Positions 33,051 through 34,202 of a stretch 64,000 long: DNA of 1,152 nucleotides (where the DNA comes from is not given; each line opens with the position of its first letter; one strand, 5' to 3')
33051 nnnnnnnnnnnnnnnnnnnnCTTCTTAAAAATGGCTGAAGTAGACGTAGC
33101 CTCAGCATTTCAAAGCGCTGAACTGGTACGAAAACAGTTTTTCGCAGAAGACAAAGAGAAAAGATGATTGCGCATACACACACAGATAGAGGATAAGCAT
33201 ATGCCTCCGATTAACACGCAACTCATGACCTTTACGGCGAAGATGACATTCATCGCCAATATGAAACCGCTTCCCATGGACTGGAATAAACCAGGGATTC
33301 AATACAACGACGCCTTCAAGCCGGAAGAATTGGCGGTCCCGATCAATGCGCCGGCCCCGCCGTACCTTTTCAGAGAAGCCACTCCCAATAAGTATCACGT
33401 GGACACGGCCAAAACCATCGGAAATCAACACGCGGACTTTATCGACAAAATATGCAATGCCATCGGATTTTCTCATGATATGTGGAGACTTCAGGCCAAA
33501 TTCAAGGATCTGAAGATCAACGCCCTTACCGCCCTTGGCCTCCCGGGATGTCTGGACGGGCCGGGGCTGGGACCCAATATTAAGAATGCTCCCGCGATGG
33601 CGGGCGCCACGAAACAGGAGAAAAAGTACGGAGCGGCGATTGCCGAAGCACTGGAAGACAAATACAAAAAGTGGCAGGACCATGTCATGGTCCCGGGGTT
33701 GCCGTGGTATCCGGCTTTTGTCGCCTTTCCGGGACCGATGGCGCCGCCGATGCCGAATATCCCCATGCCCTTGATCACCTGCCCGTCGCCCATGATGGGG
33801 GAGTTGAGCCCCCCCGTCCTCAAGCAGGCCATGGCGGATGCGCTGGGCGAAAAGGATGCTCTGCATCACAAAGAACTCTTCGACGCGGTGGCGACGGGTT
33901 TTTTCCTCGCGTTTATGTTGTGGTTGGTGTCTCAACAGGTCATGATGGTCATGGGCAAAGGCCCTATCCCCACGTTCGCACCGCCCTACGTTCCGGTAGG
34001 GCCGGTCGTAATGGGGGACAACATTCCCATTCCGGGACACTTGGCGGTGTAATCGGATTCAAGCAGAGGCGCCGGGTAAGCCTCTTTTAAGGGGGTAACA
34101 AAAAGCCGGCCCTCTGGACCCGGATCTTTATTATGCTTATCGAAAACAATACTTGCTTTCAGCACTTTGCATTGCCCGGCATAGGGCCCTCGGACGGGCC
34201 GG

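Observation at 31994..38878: Class-B radical SAM enzyme and SAM methyltransferases translationally coupled to, and bracketed by, two paralogous DUF2169 adaptor genes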

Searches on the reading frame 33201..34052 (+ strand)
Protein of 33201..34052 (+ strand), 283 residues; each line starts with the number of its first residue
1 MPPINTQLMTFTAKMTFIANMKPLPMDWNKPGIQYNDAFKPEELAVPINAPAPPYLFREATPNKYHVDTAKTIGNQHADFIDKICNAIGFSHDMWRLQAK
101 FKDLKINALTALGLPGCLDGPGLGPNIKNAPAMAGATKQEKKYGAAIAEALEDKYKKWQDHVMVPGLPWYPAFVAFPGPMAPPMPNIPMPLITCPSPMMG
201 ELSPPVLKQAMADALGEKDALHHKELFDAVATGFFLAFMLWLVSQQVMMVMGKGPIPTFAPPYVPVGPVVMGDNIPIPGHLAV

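Call 4: search_protein_families(library=pfam, proteins=[window:33201-34052:+], max_evalue=0.01)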
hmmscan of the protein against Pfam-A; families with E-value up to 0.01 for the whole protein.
window:33201-34052:+ (283 aa): 0 families

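Call 7: search_protein_families(library=ncbifam, proteins=[window:33201-34052:+], max_evalue=0.01)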
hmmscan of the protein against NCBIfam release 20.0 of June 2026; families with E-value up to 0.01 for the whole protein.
window:33201-34052:+ (283 aa): 0 families

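Call 21: find_homologous_proteins(query=window:33201-34052:+, max_evalue=0.001)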
Query window:33201-34052:+ (283 aa): 1670 proteins with E <= 0.001 among 2609 candidates; the best 120 are listed.
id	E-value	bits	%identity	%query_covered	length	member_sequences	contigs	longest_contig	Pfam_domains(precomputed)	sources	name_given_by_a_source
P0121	1.2e-191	653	100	100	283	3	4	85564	-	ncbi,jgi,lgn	jgi:hypothetical protein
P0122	2.8e-147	508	77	99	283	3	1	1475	-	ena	-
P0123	5.3e-144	497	77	99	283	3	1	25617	-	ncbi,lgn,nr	ncbi:MAG: hypothetical protein JW883_17020 [Deltaproteobacteria bacterium]|nr:hypothetical protein [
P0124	4.0e-138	478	74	100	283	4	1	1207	-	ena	-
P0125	4.6e-136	471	71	97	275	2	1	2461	-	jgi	-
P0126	1.2e-133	463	69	100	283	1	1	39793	-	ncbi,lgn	-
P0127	2.6e-117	409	62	99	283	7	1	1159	-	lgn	-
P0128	3.8e-114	399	65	99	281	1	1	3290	-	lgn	-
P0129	6.8e-108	378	61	100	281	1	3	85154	-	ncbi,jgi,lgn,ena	-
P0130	2.4e-105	370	60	100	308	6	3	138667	-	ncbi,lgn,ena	-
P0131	3.4e-101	356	58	100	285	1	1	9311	-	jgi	jgi:hypothetical protein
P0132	5.7e-98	346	59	100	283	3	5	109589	-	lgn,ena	-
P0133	1.1e-96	341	60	95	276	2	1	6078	-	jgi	-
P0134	9.6e-96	338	58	100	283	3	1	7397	-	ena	-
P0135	1.3e-95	338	58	100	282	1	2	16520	-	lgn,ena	-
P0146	2.3e-92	327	55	99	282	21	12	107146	-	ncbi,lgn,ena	-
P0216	4.9e-84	300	53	95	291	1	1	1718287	-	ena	-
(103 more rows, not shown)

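Call 26: search_solved_structures(query=A2, max_evalue=1)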
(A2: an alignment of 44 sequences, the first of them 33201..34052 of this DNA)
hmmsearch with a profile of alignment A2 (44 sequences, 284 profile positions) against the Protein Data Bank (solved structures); distinct sequences matched with E-value up to 1: 3.
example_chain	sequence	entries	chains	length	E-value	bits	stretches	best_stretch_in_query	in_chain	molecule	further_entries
8gi0_F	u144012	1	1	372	0.05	16.2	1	180-221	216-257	Peroxisomal membrane protein PEX14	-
8jj5_C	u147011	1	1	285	0.78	12.3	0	115-184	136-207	Uroplakin 3A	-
6n7p_J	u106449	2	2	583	0.9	12.1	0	34-102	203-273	Pre-mRNA-processing protein PRP40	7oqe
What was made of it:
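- Tried and rejected: The PDB profile search gave nothing meaningful (call 26).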

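Call 33: find_encoding_contigs(protein=P0123, flank=10000, max_places=1)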
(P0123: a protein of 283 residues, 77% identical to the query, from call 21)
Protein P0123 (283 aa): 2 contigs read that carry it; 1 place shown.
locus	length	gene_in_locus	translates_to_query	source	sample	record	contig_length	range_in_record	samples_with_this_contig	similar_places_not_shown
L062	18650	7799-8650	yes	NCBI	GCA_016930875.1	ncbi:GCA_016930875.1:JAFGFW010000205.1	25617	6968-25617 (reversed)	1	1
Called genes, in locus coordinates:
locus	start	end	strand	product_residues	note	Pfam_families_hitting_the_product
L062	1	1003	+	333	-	PF04717:Phage_base_V, PF22178:Gp5_trimer_C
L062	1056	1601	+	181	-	PF13503:DUF4123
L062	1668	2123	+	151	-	PF00583:Acetyltransf_1, PF13673:Acetyltransf_10 (weak), PF13508:Acetyltransf_7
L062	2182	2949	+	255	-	-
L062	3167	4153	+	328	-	PF02368:Big_2 (weak)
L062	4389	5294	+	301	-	-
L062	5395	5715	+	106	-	PF05488:PAAR_motif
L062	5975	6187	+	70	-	-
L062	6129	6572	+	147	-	PF19502:DUF6036 (weak)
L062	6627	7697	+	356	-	PF13489:Methyltransf_23 (faint), PF13847:Methyltransf_31, PF08241:Methyltransf_11, PF13649:Methyltransf_25 (faint)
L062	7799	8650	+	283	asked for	-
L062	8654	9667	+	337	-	PF09937:DUF2169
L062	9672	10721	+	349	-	PF08100:Dimerisation (weak), PF00891:Methyltransf_2, PF05175:MTS, PF13847:Methyltransf_31, PF08241:Methyltransf_11 (weak), PF08242:Methyltransf_12, PF13649:Methyltransf_25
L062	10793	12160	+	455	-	PF02310:B12-binding, PF04055:Radical_SAM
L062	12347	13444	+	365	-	PF09937:DUF2169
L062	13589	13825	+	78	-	-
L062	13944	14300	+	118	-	-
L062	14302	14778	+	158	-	-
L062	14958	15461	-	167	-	PF05488:PAAR_motif (weak)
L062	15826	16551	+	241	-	-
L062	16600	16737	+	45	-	-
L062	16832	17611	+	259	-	-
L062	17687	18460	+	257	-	-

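Call 34: find_encoding_contigs(protein=P0129, flank=10000, max_places=1)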
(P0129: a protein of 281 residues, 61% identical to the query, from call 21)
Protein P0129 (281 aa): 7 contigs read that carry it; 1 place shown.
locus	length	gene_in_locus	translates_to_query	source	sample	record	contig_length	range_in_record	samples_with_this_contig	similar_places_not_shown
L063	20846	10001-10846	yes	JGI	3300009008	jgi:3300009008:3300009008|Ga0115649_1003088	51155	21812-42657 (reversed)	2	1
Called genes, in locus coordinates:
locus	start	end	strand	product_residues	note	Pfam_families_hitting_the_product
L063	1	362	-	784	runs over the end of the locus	PF07715:Plug, PF00593:TonB_dep_Rec_b-barrel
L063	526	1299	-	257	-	PF02955:GSH-S_ATP, PF08443:RimK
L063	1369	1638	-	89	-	-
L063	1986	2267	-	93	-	PF00708:Acylphosphatase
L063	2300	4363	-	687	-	PF22745:Nlig-Ia, PF01653:DNA_ligase_aden, PF03120:OB_DNA_ligase, PF03119:DNA_ligase_ZBD (weak), PF14520:HHH_5 (faint), PF12826:HHH_2, PF00533:BRCT, PF12738:PTCB-BRCT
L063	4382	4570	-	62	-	PF01361:Tautomerase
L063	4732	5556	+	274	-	PF01790:LGT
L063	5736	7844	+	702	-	PF05954:Phage_GPD, PF04717:Phage_base_V, PF22178:Gp5_trimer_C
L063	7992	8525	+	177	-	PF13503:DUF4123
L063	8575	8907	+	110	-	PF05488:PAAR_motif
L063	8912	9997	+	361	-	PF13489:Methyltransf_23 (weak), PF13847:Methyltransf_31 (faint), PF08241:Methyltransf_11, PF08242:Methyltransf_12 (weak), PF13649:Methyltransf_25 (faint)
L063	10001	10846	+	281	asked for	-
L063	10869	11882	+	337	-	PF09937:DUF2169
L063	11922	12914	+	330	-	PF09937:DUF2169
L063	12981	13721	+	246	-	-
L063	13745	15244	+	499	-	-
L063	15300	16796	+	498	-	-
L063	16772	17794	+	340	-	-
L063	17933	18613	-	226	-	PF12762:DDE_Tnp_IS1595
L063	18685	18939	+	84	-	-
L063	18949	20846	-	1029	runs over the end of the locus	PF00873:ACR_tran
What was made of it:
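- L063 has the two DUF2169 paralogues adjacent with no MT2-rSAM between them (call 34).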

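Call 35: predict_structure(alignment_id=A2)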
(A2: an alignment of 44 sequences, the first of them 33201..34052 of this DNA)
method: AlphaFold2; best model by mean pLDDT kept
length: 283 residues; sequences in the alignment: 44
mean_pLDDT: 81.6   pTM: 0.80
mean pLDDT of the five models: 81.6, 81.4, 80.1, 80.1, 77.1
residues with pLDDT >= 90: 118; 70-90: 98; 50-70: 60; < 50: 7
segments of 3 or more residues with pLDDT < 50: 260-263
pLDDT, mean of each block of 10 residues (from residue 1): 92 93 66 67 83 83 84 92 97 91 76 87 94 92 96 96 78 53 58 86 96 90 91 96 73 56 55 71 64
secondary structure, 60 per line:
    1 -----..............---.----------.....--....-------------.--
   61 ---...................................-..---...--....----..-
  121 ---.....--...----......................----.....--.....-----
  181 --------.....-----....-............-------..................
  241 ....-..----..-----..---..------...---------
elements in order: H6-19 H34-38 H41-44 H64-98 E105-107 E110-113 H124-128 H138-159 E164-168 H171-175 H199-202 H204-215 H223-244 E272-274
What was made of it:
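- On PIPY / PAAR-like domain (as a candidate identity for p283): The AF2 model is mainly helical (call 35).
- The most conserved segments (171-190 and 251-283) are the least ordered parts of an otherwise confident model (call 35).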

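Call 38: fold_search(model_id=the predicted structure, library=pdb)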
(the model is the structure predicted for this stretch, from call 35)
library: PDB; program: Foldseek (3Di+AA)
matches with E <= 10: 24; with E <= 0.001: 0
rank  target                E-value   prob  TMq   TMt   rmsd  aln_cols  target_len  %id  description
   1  7oy2_B                5.0e-01  0.06  0.12  0.11  16.6       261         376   13  High resolution structure of cytochrome bd-II oxidase from E. coli (released 2021-12-15)
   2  7ose_B                5.0e-01  0.06  0.13  0.10  17.0       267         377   12  cytochrome bd-II type oxidase with bound aurachin D (released 2021-11-17)
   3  8jri_U                1.4e+00  0.11  0.16  0.07  12.6       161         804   10  Cryo-EM structure of human 26S proteasomal RP subcomplex (Ea state) without any bound substrate. (released 2024-12-18)
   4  6ey4                  3.5e+00  0.02  0.10  0.07  25.6       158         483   16  Periplasmic domain (residues 36-513) of GldM (released 2018-02-07)
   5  9w60_A                5.3e+00  0.02  0.14  0.10  19.3       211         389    8  Butyryl CoA dehydrogenase (released 2025-12-10)
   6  5lnx_E                5.3e+00  0.02  0.12  0.10  18.6       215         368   10  Crystal structure of MmgC, an acyl-CoA dehydrogenase from bacillus subtilis. (released 2017-08-16)
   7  7vg7_B                5.6e+00  0.02  0.11  0.17  12.3       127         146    9  Plexin B1 extracellular fragment in complex with lasso-grafted PB1m6A9 peptide (released 2022-08-17)
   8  1s62_MODEL_1_A        6.0e+00  0.01  0.09  0.18  15.2       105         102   12  Solution structure of the Escherichia coli TolA C-terminal domain (released 2005-02-15)
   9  5cwd                  6.3e+00  0.04  0.19  0.27  19.1       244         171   11  Crystal structure of de novo designed helical repeat protein DHR7 (released 2015-12-16)
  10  5lnx_H                6.3e+00  0.01  0.13  0.10  18.8       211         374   10  Crystal structure of MmgC, an acyl-CoA dehydrogenase from bacillus subtilis. (released 2017-08-16)
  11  7d3e_B                6.6e+00  0.02  0.17  0.17  21.6       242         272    9  Cryo-EM structure of human DUOX1-DUOXA1 in low-calcium state (released 2020-12-09)
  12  3wjk_A                6.6e+00  0.02  0.12  0.12  19.5       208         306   10  Crystal structure of Octaprenyl Pyrophosphate synthase from Escherichia coli (released 2014-06-18)
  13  9w61_D                6.6e+00  0.01  0.13  0.10  19.5       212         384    9  Butyryl CoA dehydrogenase with FAD (released 2025-11-26)
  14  8pz0                  7.0e+00  0.02  0.10  0.06  17.8        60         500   15  Intracellular leucine aminopeptidase of Pseudomonas aeruginosa PA14. (released 2023-11-15)
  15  8oyv_B                7.4e+00  0.01  0.12  0.17  20.4       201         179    8  De novo designed Claudin fold CLF_4 (released 2023-10-18)
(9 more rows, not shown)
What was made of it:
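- On PIPY / PAAR-like domain (as a candidate identity for p283): PAAR structures are in the PDB, but Foldseek found nothing better than E 0.5 (call 38).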

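Call 51: find_encoding_contigs(protein=P0216, flank=10000, max_places=1)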
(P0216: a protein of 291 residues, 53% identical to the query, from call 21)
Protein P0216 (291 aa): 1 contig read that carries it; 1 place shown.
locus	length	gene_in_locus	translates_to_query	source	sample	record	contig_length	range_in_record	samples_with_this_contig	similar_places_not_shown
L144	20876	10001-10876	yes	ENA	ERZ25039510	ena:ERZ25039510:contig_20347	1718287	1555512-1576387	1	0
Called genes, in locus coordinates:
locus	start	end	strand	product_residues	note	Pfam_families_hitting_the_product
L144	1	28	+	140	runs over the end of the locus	-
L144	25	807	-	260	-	PF00378:ECH_1, PF16113:ECH_2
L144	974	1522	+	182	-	-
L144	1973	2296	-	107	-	-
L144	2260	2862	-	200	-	-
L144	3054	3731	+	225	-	-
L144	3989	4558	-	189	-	-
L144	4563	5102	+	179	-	-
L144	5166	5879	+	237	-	-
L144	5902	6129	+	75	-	-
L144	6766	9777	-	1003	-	-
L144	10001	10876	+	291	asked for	-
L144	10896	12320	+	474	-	PF02310:B12-binding, PF04055:Radical_SAM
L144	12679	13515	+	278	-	-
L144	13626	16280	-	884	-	PF25183:OMP_b-brl_4 (weak)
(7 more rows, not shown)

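Call 52: find_encoding_contigs(protein=P0146, flank=10000, max_places=1)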
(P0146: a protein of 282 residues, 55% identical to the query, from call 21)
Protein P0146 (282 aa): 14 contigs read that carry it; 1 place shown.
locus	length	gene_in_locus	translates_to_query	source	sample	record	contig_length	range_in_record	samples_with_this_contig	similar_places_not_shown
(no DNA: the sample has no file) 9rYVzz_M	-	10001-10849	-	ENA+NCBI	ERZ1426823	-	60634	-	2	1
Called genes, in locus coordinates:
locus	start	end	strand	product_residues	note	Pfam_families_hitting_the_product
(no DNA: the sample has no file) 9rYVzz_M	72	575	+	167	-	PF13240:Zn_Ribbon_1 (weak), PF13248:Zn_ribbon_3 (faint)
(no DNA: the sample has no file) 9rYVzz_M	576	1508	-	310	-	PF00050:Kazal_1 (weak)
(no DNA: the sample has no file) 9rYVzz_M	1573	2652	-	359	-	PF01073:3Beta_HSD, PF01370:Epimerase, PF16363:GDP_Man_Dehyd, PF07993:NAD_binding_4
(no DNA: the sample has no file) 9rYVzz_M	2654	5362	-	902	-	PF01370:Epimerase, PF07993:NAD_binding_4, PF01553:Acyltransferase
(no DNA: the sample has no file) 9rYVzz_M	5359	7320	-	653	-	PF01565:FAD_binding_4, PF02913:FAD-oxidase_C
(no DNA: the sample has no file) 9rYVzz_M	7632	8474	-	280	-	PF00459:Inositol_P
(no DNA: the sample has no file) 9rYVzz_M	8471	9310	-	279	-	PF00106:adh_short, PF01370:Epimerase (weak), PF08659:KR (weak), PF13561:adh_short_C2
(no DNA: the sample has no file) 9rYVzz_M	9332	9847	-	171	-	PF13899:Thioredoxin_7 (faint)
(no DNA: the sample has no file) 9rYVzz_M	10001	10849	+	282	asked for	-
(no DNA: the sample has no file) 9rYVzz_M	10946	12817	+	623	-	PF04055:Radical_SAM, PF13353:Fer4_12 (faint), PF04055:Radical_SAM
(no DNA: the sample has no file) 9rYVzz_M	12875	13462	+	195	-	PF04191:PEMT, PF04140:ICMT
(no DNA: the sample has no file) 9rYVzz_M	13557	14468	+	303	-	-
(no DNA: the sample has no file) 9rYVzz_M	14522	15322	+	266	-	-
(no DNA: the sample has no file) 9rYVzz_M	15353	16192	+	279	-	-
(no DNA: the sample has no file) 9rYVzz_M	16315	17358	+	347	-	PF02504:FA_synthesis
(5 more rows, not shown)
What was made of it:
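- A second gave p283 with a different 623-aa double radical SAM and an ICMT-type methyltransferase (call 52). Different rSAM and methyltransferase types accompany p283 in different lineages (call 52), which is the pattern of tailoring enzymes converging on one protein.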

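Call 59: search_protein_families(library=pfam, proteins=[window:33201-34052:+], max_evalue=10)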
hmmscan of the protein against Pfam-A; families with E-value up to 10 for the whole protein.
window:33201-34052:+ (283 aa): 0 families
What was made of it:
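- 33201..34052 (+): p283: hub protein of an unannotated family and the proposed substrate or cargo. No Pfam or NCBIfam hit (calls 4, 7, 59).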

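Call 60: search_dna_similar(query=window:33201-34052:+, collection=plasmids, mode=protein, max_evalue=0.001, max_rows=20)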
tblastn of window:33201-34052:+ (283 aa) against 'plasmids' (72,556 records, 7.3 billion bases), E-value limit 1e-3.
No match.
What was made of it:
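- Tried and rejected: No match in the plasmid collection (call 60).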

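Call 64: search_protein_representatives(alignment_id=A2)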
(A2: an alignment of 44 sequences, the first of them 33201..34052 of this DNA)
Query: 44 sequences, 284 profile positions. Proteins with E-value up to 0.001 (for the whole library): 750; up to 1e-10: 632; up to 1e-30: 305. The best 150 are listed.
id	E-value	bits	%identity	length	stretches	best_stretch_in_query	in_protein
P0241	5.2e-122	423.1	-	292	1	1-284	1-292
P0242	1.8e-94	332.7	-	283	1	1-283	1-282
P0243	2.0e-93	329.3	-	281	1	1-282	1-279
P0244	3.5e-90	318.7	-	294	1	1-274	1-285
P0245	1.2e-86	307.1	-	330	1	6-283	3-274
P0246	1.3e-86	306.9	-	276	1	1-282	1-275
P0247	2.8e-83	296.0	-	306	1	82-283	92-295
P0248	1.7e-82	293.5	-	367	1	74-283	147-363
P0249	4.3e-81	288.9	-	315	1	51-284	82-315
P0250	7.8e-79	281.4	-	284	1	3-279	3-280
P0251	8.2e-79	281.4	-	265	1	78-283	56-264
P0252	2.3e-78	279.9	-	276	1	84-283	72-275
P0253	4.4e-77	275.7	-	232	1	76-284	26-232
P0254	8.8e-77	274.7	-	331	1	84-283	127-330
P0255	4.4e-75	269.1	-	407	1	88-283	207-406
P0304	7.2e-61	222.5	-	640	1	76-284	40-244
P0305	2.0e-60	221.1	-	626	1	1-283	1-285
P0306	3.7e-60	220.2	-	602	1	80-283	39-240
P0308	3.9e-60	220.1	-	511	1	85-281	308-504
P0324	4.6e-56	206.7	-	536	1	80-283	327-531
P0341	9.3e-54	199.2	-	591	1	79-283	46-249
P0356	2.7e-51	191.1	-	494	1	82-283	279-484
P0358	4.3e-51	190.4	-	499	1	2-279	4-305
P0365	1.7e-49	185.2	-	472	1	85-281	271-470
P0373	3.0e-48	181.1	-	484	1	87-279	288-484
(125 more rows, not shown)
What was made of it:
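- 33201..34052 (+): It has 1670 homologues, falling into 750 clusters at 50% identity (calls 21, 64).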

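Call 65: search_protein_families(library=pfam, proteins=[P0304, P0305, P0306, P0341, P0308, P0324, P0358, P0356, P0373, P0365], max_evalue=0.001)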
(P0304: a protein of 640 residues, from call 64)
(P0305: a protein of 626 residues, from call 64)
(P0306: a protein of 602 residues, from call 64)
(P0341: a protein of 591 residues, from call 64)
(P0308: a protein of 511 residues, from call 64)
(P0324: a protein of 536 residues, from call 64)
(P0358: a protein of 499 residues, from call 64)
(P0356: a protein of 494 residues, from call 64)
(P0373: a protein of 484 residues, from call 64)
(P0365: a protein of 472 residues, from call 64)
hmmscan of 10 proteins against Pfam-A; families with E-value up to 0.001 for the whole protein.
P0304 (640 aa): 0 families

P0305 (626 aa): 0 families

P0306 (602 aa): 0 families

P0341 (591 aa): 0 families

P0308 (511 aa): 0 families

P0324 (536 aa): 0 families

P0358 (499 aa): 0 families

P0356 (494 aa): 0 families

P0373 (484 aa): 0 families

P0365 (472 aa): 0 families
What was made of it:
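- Tried and rejected: Long p283 fusion proteins carry no Pfam domain (call 65).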
